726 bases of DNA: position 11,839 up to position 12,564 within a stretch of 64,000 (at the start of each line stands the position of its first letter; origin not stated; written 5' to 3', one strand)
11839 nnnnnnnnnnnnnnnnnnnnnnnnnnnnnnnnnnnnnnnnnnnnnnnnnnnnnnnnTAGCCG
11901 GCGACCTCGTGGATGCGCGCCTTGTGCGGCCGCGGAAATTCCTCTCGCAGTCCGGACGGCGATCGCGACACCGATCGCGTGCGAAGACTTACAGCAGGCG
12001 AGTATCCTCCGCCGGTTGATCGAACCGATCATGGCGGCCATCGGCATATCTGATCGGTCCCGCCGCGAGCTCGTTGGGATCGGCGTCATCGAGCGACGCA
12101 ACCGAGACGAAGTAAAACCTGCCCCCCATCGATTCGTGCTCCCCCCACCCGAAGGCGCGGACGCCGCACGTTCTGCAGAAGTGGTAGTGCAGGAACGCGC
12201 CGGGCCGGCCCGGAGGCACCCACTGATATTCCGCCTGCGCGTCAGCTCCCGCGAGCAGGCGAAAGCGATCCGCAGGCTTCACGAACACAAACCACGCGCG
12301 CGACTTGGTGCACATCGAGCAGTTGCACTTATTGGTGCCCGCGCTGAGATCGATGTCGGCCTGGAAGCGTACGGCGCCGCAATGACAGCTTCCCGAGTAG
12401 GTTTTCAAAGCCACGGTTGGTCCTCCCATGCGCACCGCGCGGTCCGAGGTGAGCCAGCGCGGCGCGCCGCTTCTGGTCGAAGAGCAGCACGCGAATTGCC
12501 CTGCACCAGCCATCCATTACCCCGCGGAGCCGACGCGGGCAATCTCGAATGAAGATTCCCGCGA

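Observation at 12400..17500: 150-bp direct repeats 4.9 kb apart, identical except for a 20-nt hypervariable patch, bracketing the most decayed part of the window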

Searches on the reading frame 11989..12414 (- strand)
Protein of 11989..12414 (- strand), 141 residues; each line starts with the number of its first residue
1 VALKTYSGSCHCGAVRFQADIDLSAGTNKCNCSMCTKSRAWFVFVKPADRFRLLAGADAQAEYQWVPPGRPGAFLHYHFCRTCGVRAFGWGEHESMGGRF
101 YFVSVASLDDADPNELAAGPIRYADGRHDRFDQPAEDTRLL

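Call 11: search_protein_families(library=pfam, proteins=[window:11992-12414:-], max_evalue=0.01)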
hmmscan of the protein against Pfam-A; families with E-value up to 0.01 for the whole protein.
window:11992-12414:- (141 aa): 1 family
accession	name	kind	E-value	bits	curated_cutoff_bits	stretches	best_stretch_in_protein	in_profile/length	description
PF04828.22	GFA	-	9.6e-14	51.9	24.3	1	5-114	1-103/115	Glutathione-dependent formaldehyde-activating enzyme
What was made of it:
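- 11989..12414 (-): GFA-family gene with a GTG start at 12414. Pfam PF04828, E 9.6e-14 (call 11).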

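Call 25: find_homologous_proteins(query=window:11992-12414:-, max_evalue=1e-20)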
Query window:11992-12414:- (141 aa): 1227 proteins with E <= 1e-20 among 1529 candidates; the best 120 are listed.
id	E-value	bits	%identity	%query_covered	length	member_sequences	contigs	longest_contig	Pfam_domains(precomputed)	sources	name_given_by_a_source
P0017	6.3e-82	291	84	100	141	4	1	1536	PF04828.23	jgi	jgi:hypothetical protein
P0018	2.0e-81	289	87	100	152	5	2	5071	PF04828.23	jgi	jgi:hypothetical protein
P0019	1.8e-77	276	81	100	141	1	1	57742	PF04828.23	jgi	jgi:hypothetical protein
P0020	2.0e-77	276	83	100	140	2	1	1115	PF04828.23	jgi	jgi:hypothetical protein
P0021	6.5e-77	275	82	100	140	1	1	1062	PF04828.23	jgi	jgi:hypothetical protein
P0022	4.5e-76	272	79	100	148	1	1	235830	PF04828.23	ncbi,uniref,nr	ncbi:GFA family protein [Vitiosangium sp. GDMCC 1.1324]|uniref:GFA family protein n=1 Tax=Vitiosangi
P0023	5.0e-74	265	78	100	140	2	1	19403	PF04828.23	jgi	jgi:hypothetical protein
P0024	6.6e-74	265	79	100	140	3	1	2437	PF04828.23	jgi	jgi:hypothetical protein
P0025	1.6e-73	264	77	100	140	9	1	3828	PF04828.23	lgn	-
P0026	4.1e-73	262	77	100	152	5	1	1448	PF04828.23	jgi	-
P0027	4.9e-73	262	78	100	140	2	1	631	PF04828.23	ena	-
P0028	4.3e-72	259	78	100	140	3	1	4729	PF04828.23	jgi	-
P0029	5.3e-72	259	77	100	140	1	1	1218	PF04828.23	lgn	-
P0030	9.0e-72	258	76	100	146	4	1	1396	PF04828.23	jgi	jgi:hypothetical protein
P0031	1.1e-69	251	76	98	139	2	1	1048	PF04828.23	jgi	jgi:hypothetical protein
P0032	1.8e-69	250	74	100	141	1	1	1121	PF04828.23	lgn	-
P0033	1.8e-69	250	75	100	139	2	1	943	PF04828.23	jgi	jgi:hypothetical protein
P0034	4.2e-69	249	74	100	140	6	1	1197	PF04828.23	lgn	-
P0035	1.0e-68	248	77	100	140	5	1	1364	PF04828.23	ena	-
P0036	2.6e-68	247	72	100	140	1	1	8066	PF04828.23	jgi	jgi:hypothetical protein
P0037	4.2e-68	246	74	100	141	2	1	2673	PF04828.23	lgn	-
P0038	1.2e-67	245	72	100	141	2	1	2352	PF04828.23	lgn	-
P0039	3.8e-67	243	72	100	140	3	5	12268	PF04828.23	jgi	jgi:hypothetical protein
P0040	3.7e-66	240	73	100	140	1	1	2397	PF04828.23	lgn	-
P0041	8.3e-66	239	72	100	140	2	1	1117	PF04828.23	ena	-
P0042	1.0e-65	238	74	99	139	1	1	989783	PF04828.23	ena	-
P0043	1.2e-65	238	72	100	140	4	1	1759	PF04828.23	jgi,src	-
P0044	1.3e-65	238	71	100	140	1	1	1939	PF04828.23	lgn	-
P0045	1.6e-65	238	72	100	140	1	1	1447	PF04828.23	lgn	-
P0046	1.9e-65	237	72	100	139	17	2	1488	PF04828.23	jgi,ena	-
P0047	2.9e-65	237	67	100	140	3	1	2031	PF04828.23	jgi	jgi:hypothetical protein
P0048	3.1e-65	237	72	100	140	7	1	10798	PF04828.23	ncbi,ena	-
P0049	6.2e-65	236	70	100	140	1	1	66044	PF04828.23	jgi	jgi:hypothetical protein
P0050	6.6e-65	236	72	100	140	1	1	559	PF04828.23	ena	-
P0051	1.5e-64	235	67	100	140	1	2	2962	PF04828.23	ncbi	-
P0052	1.7e-64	234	69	100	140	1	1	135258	PF04828.23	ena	-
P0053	2.3e-64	234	71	100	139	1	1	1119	PF04828.23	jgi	jgi:hypothetical protein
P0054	2.7e-64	234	71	99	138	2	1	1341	PF04828.23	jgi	jgi:hypothetical protein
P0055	4.6e-64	233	71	100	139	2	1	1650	PF04828.23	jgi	jgi:hypothetical protein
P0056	6.2e-64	233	68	100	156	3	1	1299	PF04828.23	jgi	jgi:hypothetical protein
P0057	9.5e-64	232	72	100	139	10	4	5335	PF04828.23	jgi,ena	jgi:hypothetical protein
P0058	1.9e-63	231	73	100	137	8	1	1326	PF04828.23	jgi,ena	jgi:hypothetical protein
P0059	2.2e-63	231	72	100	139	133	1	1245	PF04828.23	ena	-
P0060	2.3e-63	231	68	100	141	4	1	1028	PF04828.23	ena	-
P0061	3.6e-63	230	68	100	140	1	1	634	PF04828.23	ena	-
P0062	3.7e-63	230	70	100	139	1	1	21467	PF04828.23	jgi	jgi:hypothetical protein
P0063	3.8e-63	230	69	100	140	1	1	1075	PF04828.23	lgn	-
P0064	5.1e-63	230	70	100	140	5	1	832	PF04828.23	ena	-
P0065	7.1e-63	229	70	100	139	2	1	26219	PF04828.23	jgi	-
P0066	1.0e-62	229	70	100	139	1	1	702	PF04828.23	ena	-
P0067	1.2e-62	228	70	100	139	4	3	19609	PF04828.23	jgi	jgi:hypothetical protein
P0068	2.0e-62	228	68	97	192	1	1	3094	PF04828.23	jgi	jgi:hypothetical protein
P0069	2.4e-62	227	69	100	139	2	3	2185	PF04828.23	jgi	jgi:hypothetical protein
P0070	3.3e-62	227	70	100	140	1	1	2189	PF04828.23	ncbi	-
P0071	5.2e-62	226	67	100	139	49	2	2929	PF04828.23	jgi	jgi:hypothetical protein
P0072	7.2e-62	226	69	100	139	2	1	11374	PF04828.23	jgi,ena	-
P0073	8.4e-62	226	70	100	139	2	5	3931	PF04828.23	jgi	jgi:hypothetical protein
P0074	9.3e-62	225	69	100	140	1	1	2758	PF04828.23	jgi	jgi:hypothetical protein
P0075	1.0e-61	225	71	100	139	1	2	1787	PF04828.23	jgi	jgi:hypothetical protein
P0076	1.2e-61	225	69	100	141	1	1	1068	PF04828.23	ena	-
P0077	1.3e-61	225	68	100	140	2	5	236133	PF04828.23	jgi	jgi:hypothetical protein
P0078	1.3e-61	225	71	100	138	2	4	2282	PF04828.23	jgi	jgi:hypothetical protein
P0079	1.7e-61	225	70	98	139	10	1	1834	PF04828.23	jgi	-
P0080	1.9e-61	224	68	100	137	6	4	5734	PF04828.23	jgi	jgi:hypothetical protein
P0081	2.0e-61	224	71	99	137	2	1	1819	PF04828.23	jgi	jgi:hypothetical protein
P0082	2.0e-61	224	67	100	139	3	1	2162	PF04828.23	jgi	jgi:hypothetical protein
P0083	2.0e-61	224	69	99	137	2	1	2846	PF04828.23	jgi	jgi:hypothetical protein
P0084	2.4e-61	224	68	100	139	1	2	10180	PF04828.23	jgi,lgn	jgi:hypothetical protein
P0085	2.7e-61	224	71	100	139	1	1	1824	PF04828.23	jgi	jgi:hypothetical protein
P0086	2.7e-61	224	66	100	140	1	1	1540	PF04828.23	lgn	-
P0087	2.9e-61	224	67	100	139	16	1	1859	PF04828.23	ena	-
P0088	3.7e-61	224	67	100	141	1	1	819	PF04828.23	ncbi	-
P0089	3.7e-61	224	70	100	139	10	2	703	PF04828.23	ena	-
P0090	3.7e-61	223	67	100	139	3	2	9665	PF04828.23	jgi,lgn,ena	-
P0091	4.4e-61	223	69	100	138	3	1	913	PF04828.23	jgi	jgi:hypothetical protein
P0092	5.4e-61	223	67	100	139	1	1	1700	PF04828.23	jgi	jgi:hypothetical protein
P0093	5.9e-61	223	66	100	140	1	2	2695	PF04828.23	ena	-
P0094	8.0e-61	222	66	100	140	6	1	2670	PF04828.23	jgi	jgi:hypothetical protein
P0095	8.4e-61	222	68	100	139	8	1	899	PF04828.23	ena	-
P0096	9.5e-61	222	70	100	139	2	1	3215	PF04828.23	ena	-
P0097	1.1e-60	222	67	100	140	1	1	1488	PF04828.23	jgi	jgi:hypothetical protein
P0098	1.2e-60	222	67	100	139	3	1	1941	PF04828.23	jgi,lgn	jgi:hypothetical protein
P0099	1.2e-60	222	67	100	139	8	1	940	PF04828.23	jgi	jgi:hypothetical protein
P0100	1.4e-60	222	66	100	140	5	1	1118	PF04828.23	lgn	-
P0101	1.4e-60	222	64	100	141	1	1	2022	PF04828.23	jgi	jgi:hypothetical protein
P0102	1.8e-60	221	64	100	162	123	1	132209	PF04828.23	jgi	jgi:hypothetical protein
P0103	1.9e-60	221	70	98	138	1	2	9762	PF04828.23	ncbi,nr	ncbi:MAG: GFA family protein [Betaproteobacteria bacterium]|nr:GFA family protein [Betaproteobacteri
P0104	2.2e-60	221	65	100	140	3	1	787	PF04828.23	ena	-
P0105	2.2e-60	221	67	100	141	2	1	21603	PF04828.23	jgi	-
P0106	2.7e-60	221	69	100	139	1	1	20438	PF04828.23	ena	-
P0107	2.9e-60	221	65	100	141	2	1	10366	PF04828.23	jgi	jgi:hypothetical protein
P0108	3.4e-60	220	68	100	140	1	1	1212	PF04828.23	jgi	jgi:hypothetical protein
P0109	4.0e-60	220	69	100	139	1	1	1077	PF04828.23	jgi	jgi:hypothetical protein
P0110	4.0e-60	220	67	100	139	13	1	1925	PF04828.23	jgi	jgi:hypothetical protein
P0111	4.6e-60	220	67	100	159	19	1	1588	PF04828.23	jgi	jgi:hypothetical protein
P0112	4.8e-60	220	69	100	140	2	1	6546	PF04828.23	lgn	-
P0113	5.2e-60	220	68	100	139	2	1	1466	PF04828.23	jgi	jgi:hypothetical protein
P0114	5.4e-60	220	67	98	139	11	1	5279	PF04828.23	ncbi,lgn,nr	ncbi:MAG: Gfa-like protein [Nevskia sp.]|nr:Gfa-like protein [Nevskia sp.]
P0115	6.2e-60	220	65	100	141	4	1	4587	PF04828.23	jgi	-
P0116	6.7e-60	219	68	100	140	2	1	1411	PF04828.23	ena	-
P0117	6.7e-60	219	65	100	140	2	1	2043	PF04828.23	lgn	-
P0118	6.8e-60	219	69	98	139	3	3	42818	PF04828.23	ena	-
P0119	7.0e-60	219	67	100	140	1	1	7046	PF04828.23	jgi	jgi:hypothetical protein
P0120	7.7e-60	219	66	100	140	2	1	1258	PF04828.23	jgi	jgi:hypothetical protein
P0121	8.7e-60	219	65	100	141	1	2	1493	PF04828.23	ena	-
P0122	9.2e-60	219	67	100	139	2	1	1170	PF04828.23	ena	-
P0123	9.8e-60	219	67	98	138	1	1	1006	PF04828.23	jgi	jgi:hypothetical protein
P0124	1.0e-59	219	66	100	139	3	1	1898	PF04828.23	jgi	-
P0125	1.0e-59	219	65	100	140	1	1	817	PF04828.23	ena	-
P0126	1.2e-59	219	67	100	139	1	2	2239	PF04828.23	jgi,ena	jgi:hypothetical protein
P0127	1.4e-59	218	65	100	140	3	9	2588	PF04828.23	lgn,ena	-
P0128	1.5e-59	218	65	100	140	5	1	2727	PF04828.23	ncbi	-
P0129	1.8e-59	218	65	100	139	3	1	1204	PF04828.23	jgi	-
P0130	1.9e-59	218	66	100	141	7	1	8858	PF04828.23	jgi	jgi:hypothetical protein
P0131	2.0e-59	218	66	98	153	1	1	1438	PF04828.23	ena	-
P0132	2.2e-59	218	65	100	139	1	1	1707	PF04828.23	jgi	jgi:hypothetical protein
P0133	2.5e-59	218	67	100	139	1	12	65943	PF04828.23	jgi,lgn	jgi:hypothetical protein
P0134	3.0e-59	217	68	100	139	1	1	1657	PF04828.23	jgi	jgi:hypothetical protein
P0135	3.2e-59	217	67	100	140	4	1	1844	PF04828.23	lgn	-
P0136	3.2e-59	217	65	100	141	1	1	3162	PF04828.23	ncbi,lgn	-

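Call 26: find_encoding_contigs(protein=P0018, flank=5000, max_places=3)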
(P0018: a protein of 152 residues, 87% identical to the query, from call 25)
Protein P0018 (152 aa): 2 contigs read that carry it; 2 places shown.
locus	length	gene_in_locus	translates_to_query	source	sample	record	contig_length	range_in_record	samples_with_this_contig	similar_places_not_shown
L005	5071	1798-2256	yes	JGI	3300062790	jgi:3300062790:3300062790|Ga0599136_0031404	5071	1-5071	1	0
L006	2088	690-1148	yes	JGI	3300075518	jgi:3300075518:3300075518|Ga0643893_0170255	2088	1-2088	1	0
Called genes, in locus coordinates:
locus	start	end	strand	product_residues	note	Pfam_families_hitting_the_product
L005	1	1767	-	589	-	?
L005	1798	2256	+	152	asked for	PF04828:GFA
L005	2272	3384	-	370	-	PF02771:Acyl-CoA_dh_N, PF02770:Acyl-CoA_dh_M (faint), PF00441:Acyl-CoA_dh_1, PF08028:Acyl-CoA_dh_2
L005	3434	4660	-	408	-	PF02771:Acyl-CoA_dh_N, PF02770:Acyl-CoA_dh_M, PF00441:Acyl-CoA_dh_1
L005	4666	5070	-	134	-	?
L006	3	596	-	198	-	?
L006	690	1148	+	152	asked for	PF04828:GFA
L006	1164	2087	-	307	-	?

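Call 27: find_encoding_contigs(protein=P0019, flank=6000, max_places=2)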
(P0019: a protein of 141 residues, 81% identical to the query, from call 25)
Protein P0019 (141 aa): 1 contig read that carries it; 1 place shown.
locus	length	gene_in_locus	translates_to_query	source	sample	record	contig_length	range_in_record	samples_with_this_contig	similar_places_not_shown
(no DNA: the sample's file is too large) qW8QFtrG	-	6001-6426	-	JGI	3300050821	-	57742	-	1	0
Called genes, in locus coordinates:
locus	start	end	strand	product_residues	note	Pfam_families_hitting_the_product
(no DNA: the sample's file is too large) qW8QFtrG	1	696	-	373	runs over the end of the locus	PF00296:Bac_luciferase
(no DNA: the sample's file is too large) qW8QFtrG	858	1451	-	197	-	PF01323:DSBA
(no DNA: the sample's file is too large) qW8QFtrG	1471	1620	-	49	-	-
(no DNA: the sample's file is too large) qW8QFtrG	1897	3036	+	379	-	PF13439:Glyco_transf_4, PF13579:Glyco_trans_4_4, PF00534:Glycos_transf_1, PF13692:Glyco_trans_1_4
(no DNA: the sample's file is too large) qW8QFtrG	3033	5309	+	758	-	PF14742:GDE_N_bis, PF22422:MGH1-like_GH, PF06202:GDE_C, PF17389:Bac_rhamnosid6H (weak)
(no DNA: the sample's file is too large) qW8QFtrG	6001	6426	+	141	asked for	PF04828:GFA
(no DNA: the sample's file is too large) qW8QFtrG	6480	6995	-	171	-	-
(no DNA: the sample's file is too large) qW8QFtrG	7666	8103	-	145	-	-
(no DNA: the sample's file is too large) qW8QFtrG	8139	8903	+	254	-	-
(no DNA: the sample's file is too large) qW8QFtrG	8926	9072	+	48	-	-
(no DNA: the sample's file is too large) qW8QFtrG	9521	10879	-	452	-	PF07690:MFS_1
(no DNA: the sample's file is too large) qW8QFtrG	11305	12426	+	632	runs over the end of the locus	PF00664:ABC_membrane, PF00005:ABC_tran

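Call 28: find_encoding_contigs(protein=P0017, flank=5000, max_places=2)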
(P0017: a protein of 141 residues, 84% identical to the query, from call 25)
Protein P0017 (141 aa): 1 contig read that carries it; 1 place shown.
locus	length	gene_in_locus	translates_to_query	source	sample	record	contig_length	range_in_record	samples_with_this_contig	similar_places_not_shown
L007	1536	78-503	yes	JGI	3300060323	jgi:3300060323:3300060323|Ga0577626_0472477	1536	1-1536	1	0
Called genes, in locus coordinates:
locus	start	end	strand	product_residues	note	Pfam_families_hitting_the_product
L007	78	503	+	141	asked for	PF04828:GFA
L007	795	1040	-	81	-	-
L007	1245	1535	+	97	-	?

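Call 39: list_cluster_members(proteins=[window:11992-12414:-, window:11992-12513:-, window:10731-11894:+, window:12987-13373:+, window:13727-14866:-, window:15577-16236:-, window:17122-17304:-, window:16882-17088:-, window:17840-18229:+, window:18659-19726:+])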
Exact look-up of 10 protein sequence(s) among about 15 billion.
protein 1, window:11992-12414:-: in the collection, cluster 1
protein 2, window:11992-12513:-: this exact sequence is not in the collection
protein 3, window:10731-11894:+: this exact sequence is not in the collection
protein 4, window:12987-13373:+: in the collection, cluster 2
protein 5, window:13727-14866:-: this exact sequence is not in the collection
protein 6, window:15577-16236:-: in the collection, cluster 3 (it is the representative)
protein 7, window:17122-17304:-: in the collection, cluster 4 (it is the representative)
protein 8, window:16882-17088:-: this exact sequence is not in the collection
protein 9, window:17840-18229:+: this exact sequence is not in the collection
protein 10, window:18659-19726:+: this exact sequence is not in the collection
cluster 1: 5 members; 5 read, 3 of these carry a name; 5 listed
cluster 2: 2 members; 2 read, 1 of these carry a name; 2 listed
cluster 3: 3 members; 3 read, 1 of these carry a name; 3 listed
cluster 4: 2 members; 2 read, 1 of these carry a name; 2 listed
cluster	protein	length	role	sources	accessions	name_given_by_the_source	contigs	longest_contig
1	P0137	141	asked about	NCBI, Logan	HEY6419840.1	MAG TPA: GFA family protein [Candidatus Binataceae bacterium]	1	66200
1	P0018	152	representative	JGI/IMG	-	hypothetical protein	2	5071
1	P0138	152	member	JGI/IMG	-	hypothetical protein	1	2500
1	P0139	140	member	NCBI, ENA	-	-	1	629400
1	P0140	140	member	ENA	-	-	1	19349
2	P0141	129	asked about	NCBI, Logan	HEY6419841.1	MAG TPA: hypothetical protein VIX59_12620 [Candidatus Binataceae bacterium]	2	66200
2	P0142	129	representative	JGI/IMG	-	-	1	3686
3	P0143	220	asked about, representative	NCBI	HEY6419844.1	MAG TPA: TetR/AcrR family transcriptional regulator [Candidatus Binataceae bacterium]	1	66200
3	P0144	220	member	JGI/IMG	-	-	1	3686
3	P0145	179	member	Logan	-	-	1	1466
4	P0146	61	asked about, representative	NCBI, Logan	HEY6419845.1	MAG TPA: hypothetical protein VIX59_12640 [Candidatus Binataceae bacterium]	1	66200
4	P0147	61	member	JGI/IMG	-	-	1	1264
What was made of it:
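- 11989..12414 (-): The exact protein is HEY6419840.1 of a Candidatus Binataceae MAG (call 39).
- The source is a MAG (call 39).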
